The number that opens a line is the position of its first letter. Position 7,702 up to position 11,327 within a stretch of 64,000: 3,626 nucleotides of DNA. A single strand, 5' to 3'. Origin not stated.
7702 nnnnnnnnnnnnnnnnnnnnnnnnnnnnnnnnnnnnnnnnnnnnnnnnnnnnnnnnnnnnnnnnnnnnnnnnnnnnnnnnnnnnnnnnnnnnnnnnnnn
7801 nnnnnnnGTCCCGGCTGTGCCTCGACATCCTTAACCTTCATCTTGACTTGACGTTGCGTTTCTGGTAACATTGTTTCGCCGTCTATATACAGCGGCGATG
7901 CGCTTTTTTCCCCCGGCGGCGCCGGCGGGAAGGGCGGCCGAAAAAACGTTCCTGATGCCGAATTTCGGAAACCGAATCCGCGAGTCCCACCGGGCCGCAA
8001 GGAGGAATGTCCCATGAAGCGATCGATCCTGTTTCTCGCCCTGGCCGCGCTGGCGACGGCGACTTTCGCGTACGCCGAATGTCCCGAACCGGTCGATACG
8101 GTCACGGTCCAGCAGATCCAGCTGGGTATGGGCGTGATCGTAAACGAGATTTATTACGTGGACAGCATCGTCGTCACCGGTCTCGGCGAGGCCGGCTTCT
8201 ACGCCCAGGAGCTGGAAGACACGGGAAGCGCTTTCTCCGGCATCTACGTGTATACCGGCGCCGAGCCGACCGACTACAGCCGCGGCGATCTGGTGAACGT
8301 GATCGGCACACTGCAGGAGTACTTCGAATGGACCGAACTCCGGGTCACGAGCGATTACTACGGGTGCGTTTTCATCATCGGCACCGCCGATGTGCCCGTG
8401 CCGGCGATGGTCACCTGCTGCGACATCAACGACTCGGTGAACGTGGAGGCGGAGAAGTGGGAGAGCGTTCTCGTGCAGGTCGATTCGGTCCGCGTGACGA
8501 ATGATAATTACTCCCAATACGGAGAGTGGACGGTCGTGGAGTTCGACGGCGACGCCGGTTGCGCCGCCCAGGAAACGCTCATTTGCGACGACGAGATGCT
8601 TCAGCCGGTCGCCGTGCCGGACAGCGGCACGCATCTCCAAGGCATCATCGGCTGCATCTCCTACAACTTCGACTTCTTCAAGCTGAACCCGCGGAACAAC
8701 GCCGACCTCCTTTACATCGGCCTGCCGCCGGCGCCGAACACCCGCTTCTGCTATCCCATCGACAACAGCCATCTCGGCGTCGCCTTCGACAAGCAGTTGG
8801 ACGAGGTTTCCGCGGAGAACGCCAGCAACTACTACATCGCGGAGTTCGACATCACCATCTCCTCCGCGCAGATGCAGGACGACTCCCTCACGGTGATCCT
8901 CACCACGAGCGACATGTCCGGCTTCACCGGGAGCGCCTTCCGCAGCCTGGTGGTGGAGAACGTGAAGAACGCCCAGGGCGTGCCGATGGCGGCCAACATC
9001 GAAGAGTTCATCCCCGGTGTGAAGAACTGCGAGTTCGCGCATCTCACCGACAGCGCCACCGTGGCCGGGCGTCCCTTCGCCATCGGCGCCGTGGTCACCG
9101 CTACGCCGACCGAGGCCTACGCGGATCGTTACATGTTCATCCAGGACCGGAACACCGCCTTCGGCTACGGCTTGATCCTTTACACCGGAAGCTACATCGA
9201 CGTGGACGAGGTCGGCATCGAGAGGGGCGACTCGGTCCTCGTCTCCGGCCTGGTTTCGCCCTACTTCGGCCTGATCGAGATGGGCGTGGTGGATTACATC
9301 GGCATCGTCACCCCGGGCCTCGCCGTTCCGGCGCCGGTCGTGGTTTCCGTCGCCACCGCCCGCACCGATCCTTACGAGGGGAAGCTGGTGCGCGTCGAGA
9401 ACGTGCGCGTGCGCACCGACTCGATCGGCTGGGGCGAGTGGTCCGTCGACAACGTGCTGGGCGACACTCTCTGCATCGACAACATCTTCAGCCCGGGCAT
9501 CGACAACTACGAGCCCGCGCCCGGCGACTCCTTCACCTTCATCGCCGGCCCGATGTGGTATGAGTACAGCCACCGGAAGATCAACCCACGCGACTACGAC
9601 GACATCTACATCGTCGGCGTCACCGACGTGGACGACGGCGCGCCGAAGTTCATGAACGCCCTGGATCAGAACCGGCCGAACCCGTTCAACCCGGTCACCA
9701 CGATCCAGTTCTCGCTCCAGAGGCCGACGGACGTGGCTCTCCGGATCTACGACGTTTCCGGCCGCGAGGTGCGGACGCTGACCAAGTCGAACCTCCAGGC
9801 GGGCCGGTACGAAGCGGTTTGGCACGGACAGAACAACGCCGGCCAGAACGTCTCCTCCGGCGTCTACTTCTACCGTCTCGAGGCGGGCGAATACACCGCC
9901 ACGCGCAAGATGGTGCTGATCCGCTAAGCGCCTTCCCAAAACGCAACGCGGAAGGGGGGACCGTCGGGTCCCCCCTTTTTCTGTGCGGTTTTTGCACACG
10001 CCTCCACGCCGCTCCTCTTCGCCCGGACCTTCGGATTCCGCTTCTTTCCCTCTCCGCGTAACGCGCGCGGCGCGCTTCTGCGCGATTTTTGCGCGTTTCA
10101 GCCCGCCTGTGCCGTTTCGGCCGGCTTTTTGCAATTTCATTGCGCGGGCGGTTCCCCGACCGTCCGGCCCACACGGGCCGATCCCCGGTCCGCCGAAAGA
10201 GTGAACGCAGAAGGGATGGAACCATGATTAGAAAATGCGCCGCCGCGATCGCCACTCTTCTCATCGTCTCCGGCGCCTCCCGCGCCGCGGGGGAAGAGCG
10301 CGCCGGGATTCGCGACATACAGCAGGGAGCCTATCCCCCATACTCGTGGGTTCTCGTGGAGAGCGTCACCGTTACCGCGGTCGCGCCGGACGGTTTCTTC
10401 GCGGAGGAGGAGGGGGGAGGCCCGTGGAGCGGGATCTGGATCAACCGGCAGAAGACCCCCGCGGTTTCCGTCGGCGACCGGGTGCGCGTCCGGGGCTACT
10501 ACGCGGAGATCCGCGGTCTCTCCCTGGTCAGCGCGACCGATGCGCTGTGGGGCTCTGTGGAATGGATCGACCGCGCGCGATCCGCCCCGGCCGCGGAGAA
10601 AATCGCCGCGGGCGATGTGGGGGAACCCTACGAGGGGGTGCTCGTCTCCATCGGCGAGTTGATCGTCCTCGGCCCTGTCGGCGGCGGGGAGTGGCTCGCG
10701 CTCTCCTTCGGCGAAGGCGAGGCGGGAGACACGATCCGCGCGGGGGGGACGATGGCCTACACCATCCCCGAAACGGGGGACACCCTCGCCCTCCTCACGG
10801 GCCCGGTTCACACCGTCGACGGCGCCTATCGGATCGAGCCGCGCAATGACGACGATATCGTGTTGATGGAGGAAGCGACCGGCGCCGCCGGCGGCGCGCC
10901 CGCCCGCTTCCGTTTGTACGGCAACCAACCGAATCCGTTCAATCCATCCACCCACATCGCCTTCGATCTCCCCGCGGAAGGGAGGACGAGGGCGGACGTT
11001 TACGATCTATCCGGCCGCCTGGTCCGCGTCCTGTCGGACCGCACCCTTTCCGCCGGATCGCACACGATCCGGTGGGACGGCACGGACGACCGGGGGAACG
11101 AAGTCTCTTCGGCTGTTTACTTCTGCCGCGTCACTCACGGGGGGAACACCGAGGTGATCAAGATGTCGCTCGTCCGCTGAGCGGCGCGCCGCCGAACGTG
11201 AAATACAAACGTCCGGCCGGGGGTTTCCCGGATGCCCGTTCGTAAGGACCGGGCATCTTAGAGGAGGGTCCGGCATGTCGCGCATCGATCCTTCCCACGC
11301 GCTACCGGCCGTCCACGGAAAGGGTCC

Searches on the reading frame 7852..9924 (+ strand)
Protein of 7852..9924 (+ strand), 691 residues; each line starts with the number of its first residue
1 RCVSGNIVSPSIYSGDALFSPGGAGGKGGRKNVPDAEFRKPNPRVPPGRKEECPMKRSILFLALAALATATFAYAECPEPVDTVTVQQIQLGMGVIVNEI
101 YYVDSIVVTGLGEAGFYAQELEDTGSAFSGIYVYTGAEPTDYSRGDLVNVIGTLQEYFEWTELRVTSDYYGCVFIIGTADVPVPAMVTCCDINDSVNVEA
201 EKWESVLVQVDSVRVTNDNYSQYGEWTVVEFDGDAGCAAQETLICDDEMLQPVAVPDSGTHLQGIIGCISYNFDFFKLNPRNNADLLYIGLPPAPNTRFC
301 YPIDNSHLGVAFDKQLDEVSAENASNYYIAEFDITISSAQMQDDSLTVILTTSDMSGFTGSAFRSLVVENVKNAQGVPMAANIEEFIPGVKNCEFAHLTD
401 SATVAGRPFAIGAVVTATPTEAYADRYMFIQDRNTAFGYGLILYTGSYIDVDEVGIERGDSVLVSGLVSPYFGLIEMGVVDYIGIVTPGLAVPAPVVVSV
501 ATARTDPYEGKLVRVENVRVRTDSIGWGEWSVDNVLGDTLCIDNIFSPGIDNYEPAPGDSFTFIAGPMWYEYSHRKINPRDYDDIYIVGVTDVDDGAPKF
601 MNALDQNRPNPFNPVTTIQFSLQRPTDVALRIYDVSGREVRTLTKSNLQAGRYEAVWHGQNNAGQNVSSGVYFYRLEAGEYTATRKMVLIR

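Call 62: search_protein_families(library=pfam, proteins=[window:7852-9924:+], max_evalue=0.00001)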
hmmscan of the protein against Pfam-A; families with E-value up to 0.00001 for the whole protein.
window:7852-9924:+ (691 aa): 3 families
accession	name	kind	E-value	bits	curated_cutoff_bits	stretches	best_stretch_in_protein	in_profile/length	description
PF13860.13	FlgD_ig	-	3.3e-11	43.4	27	1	617-678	13-75/79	FlgD Ig-like domain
PF18962.6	Por_Secre_tail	-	4e-07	30.7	27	1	609-688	3-74/75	Secretion system C-terminal sorting domain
PF13585.12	CHU_C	-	3.8e-06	27.4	27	1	613-680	15-75/86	CHU_C Type IX secretion signal domain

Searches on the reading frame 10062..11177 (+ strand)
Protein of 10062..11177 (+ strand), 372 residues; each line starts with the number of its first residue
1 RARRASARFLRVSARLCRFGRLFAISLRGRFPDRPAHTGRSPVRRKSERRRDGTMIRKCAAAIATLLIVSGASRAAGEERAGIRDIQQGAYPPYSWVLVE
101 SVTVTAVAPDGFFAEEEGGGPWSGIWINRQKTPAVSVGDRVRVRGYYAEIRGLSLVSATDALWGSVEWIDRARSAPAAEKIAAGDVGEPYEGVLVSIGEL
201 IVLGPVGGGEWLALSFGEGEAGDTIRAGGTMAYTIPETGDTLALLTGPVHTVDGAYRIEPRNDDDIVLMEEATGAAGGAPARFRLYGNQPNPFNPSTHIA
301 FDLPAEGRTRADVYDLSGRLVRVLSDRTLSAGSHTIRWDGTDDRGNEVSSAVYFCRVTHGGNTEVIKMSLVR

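Call 62: search_protein_families(library=pfam, proteins=[window:10062-11177:+], max_evalue=0.00001)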
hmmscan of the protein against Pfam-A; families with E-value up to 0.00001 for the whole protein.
window:10062-11177:+ (372 aa): 1 family
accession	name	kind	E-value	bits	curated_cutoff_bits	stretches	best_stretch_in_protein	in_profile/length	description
PF13860.13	FlgD_ig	-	8.8e-08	32.5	27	1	308-358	24-74/79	FlgD Ig-like domain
